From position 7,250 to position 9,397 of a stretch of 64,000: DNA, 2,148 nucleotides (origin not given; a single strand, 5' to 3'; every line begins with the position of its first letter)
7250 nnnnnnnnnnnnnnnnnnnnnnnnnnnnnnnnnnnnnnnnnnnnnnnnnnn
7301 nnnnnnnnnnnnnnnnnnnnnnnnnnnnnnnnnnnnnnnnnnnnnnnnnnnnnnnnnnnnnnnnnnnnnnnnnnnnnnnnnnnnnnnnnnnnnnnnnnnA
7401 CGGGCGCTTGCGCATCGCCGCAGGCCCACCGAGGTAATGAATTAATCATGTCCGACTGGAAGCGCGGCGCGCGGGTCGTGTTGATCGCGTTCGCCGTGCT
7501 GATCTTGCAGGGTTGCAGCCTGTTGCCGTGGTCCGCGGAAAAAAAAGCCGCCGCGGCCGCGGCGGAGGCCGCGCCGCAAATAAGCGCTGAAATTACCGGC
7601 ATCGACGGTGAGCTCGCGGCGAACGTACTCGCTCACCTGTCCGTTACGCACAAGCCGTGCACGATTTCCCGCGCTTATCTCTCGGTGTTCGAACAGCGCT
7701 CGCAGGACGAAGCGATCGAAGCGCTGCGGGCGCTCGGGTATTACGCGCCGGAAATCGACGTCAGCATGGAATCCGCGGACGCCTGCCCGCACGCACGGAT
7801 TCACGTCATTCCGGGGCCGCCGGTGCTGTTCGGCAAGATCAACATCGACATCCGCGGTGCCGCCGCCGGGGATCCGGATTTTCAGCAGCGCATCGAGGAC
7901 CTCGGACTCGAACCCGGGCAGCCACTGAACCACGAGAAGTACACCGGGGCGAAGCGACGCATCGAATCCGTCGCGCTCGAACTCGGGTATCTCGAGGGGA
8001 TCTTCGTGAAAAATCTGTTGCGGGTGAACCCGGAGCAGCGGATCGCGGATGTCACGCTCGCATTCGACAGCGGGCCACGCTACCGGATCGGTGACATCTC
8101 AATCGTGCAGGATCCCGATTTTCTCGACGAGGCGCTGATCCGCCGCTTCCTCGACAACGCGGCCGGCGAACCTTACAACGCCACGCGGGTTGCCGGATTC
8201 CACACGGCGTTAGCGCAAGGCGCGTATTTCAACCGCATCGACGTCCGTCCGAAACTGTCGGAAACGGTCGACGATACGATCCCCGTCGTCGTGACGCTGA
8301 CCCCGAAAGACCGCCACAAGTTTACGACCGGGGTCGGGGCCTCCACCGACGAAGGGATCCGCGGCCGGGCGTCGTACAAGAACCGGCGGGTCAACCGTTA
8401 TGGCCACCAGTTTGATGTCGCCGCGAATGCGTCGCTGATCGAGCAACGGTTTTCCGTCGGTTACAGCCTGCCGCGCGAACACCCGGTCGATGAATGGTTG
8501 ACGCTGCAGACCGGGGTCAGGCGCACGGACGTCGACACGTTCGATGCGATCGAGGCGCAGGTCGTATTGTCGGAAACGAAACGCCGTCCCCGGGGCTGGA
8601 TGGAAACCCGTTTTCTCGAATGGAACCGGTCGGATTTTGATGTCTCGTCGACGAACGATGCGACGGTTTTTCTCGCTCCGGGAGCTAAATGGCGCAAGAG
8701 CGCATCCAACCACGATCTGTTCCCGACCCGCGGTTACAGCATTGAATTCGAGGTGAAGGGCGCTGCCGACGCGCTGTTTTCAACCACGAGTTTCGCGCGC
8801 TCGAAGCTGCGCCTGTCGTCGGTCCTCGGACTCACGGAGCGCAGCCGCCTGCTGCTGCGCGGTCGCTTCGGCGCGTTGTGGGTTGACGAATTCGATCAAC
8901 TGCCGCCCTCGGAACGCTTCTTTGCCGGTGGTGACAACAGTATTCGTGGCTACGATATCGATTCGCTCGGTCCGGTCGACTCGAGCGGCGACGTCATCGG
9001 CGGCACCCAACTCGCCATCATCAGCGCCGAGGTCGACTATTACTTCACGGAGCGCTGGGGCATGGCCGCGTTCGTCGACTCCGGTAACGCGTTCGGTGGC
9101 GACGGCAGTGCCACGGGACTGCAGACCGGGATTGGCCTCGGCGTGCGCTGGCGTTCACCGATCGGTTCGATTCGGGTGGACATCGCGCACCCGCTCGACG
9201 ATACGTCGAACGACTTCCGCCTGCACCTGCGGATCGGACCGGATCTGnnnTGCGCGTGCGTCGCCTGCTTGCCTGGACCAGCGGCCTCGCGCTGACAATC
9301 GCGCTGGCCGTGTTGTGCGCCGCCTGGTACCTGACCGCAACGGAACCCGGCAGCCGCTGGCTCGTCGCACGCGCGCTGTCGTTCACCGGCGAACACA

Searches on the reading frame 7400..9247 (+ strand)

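Call 70: search_protein_families(library=pfam, proteins=[window:7400-9247:+], max_evalue=0.001)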
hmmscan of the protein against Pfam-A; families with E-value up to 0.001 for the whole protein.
window:7400-9247:+ (616 aa): 3 families
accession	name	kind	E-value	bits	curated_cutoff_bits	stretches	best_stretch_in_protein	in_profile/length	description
PF01103.29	Omp85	-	5.2e-39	135.1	24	1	338-613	49-322/325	Omp85 superfamily domain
PF17243.7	POTRA_TamA_1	-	4.9e-17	62.2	26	1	64-138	3-74/74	POTRA domain TamA domain 1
PF07244.20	POTRA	-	1.1e-10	42.5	21.3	0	149-222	6-76/79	Surface antigen variable number repeat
